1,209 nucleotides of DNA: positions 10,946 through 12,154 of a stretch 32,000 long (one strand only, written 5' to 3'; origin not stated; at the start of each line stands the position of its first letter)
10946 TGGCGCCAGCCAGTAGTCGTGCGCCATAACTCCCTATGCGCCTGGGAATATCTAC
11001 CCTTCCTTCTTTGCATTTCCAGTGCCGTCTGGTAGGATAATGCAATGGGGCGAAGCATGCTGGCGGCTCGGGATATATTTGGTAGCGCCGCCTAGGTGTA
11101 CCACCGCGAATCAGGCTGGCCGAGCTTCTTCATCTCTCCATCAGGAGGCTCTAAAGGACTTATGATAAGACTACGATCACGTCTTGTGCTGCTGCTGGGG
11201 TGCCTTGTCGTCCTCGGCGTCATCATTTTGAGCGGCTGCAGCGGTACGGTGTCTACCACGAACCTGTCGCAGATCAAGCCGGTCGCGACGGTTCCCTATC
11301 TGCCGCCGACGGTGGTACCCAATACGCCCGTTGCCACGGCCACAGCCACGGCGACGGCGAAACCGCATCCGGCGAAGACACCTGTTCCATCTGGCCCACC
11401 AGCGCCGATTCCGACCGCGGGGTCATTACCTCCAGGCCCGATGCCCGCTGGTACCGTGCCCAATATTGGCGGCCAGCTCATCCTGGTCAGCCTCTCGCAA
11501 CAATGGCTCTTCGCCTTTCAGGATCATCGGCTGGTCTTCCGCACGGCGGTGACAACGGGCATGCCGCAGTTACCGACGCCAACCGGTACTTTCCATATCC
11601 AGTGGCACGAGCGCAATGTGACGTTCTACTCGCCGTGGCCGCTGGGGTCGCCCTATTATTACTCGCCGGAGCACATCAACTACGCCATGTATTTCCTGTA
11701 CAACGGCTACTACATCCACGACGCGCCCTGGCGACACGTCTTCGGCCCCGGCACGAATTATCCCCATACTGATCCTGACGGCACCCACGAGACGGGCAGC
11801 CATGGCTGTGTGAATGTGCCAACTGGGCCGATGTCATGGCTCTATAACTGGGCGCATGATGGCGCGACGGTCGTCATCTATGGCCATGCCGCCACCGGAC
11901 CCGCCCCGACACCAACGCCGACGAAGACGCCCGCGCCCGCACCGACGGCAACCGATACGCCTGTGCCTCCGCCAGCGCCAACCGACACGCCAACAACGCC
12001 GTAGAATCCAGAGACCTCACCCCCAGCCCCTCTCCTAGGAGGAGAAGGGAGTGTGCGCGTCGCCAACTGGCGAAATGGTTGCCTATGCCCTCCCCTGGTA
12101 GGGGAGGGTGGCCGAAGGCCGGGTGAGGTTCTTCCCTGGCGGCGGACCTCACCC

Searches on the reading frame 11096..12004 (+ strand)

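Call 8: search_protein_families(library=pfam, proteins=[window:11096-12004:+], max_evalue=0.001)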
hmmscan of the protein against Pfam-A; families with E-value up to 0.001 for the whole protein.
window:11096-12004:+ (302 aa): 1 family
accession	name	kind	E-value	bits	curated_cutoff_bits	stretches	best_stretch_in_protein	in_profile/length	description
PF03734.19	YkuD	-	6.6e-24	85.6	23.4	1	127-261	2-146/146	L,D-transpeptidase catalytic domain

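Call 76: search_protein_families(library=padloc, proteins=[window:11096-12004:+], max_evalue=0.00001)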
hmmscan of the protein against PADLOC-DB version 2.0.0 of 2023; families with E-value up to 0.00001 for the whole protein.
window:11096-12004:+ (302 aa): 0 families
